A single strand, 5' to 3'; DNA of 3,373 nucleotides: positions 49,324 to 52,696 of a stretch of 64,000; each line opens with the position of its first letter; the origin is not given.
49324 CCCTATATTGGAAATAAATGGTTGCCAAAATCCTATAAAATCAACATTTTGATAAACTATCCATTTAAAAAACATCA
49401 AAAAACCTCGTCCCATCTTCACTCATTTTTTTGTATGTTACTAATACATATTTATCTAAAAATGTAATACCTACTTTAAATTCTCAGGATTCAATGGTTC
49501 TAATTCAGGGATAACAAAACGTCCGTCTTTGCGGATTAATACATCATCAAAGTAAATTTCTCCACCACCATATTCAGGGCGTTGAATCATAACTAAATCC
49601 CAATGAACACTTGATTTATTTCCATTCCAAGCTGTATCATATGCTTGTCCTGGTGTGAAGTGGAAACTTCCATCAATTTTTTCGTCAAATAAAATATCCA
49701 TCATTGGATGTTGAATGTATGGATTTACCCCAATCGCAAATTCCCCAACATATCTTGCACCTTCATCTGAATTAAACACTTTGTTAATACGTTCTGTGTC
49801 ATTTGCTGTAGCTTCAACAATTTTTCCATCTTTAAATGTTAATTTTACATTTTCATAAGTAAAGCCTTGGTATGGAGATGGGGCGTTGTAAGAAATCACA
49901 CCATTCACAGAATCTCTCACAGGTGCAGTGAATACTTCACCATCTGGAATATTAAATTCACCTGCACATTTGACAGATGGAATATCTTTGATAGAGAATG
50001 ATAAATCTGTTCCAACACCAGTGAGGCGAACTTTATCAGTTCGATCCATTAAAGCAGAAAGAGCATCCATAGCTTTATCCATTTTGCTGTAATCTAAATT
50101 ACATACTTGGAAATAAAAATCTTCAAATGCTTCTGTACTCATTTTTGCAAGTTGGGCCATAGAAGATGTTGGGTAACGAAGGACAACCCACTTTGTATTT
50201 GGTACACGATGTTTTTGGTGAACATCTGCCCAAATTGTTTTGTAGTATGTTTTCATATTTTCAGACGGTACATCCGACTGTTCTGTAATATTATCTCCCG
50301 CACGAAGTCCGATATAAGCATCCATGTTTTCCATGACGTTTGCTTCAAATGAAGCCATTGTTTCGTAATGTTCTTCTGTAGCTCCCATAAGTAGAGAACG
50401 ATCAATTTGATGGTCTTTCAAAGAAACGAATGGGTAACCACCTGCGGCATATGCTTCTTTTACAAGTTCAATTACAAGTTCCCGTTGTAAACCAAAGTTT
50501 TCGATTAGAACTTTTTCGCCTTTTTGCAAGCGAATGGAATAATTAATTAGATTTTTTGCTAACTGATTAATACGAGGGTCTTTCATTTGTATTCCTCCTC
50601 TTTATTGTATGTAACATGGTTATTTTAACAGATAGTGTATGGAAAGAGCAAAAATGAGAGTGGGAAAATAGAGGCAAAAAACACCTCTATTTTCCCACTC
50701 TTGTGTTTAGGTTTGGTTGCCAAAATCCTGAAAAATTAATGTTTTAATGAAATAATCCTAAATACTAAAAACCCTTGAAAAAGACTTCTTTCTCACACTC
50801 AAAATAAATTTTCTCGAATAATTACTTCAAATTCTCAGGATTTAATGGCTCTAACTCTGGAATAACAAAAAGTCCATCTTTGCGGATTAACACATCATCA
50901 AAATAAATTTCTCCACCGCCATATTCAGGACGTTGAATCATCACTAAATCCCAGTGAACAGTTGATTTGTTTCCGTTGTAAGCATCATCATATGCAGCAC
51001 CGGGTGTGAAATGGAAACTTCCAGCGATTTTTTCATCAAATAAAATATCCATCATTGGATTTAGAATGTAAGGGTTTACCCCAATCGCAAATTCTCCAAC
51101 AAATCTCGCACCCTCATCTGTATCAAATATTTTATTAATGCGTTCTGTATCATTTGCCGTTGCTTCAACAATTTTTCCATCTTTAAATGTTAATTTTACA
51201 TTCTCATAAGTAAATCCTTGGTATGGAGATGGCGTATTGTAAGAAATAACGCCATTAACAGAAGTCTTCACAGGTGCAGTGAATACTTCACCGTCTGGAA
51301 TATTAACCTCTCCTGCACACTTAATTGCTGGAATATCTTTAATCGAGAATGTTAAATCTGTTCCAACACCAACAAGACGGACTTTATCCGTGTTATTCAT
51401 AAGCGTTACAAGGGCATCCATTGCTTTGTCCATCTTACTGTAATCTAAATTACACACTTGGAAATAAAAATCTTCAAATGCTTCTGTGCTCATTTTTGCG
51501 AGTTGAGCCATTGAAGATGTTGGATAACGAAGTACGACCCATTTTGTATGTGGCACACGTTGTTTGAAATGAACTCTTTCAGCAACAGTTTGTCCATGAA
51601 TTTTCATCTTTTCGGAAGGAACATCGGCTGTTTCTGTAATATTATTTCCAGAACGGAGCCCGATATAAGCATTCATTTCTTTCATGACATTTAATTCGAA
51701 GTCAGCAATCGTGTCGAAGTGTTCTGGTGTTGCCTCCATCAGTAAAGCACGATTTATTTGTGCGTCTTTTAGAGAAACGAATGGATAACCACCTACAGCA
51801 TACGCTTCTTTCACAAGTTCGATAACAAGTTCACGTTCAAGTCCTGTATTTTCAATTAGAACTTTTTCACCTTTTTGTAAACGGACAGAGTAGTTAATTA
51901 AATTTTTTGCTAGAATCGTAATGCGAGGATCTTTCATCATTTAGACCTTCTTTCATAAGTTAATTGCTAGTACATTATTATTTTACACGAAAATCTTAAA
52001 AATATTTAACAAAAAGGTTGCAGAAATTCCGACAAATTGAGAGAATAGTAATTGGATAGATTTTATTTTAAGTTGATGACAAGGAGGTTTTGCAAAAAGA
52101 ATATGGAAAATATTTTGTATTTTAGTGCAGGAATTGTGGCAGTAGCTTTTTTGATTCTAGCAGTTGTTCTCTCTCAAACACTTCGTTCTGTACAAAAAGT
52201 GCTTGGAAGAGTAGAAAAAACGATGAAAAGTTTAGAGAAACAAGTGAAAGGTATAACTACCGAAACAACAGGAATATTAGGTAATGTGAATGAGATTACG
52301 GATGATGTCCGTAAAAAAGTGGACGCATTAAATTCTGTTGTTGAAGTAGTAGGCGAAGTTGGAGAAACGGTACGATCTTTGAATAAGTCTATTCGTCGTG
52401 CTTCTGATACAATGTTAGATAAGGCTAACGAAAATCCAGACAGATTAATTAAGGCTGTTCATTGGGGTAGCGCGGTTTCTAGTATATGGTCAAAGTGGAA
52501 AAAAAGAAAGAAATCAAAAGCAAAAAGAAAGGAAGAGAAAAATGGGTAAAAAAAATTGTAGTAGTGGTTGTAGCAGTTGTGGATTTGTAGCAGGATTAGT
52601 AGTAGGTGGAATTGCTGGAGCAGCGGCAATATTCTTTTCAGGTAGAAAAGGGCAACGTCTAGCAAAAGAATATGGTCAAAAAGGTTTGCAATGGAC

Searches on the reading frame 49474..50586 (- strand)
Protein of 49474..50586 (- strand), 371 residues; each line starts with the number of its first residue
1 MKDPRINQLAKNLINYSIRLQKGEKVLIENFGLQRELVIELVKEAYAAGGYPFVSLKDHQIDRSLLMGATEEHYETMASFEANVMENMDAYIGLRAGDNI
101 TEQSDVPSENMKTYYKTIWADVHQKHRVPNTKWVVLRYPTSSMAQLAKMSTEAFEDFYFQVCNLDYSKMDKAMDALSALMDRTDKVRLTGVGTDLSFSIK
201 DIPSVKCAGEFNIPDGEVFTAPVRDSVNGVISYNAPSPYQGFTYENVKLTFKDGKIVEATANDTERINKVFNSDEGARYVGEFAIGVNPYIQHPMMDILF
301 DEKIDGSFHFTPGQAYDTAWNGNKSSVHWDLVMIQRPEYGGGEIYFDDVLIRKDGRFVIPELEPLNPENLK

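Call 92: search_protein_families(library=pfam, proteins=[window:49474-50586:-], max_evalue=0.00001)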
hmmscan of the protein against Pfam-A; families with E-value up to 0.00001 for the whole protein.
window:49474-50586:- (371 aa): 1 family
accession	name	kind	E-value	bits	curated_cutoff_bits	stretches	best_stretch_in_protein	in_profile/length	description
PF02073.20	Peptidase_M29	-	9.8e-55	186.4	27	1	4-333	3-381/406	Thermophilic metalloprotease (M29)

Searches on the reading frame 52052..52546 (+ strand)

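Call 92: search_protein_families(library=pfam, proteins=[window:52052-52546:+], max_evalue=0.00001)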
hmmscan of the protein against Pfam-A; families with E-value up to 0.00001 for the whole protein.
window:52052-52546:+ (165 aa): 1 family
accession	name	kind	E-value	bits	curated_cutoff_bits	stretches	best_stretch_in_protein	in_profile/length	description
PF06103.16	DUF948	-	2e-26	92.4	37.2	1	25-111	2-88/89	Bacterial protein of unknown function (DUF948)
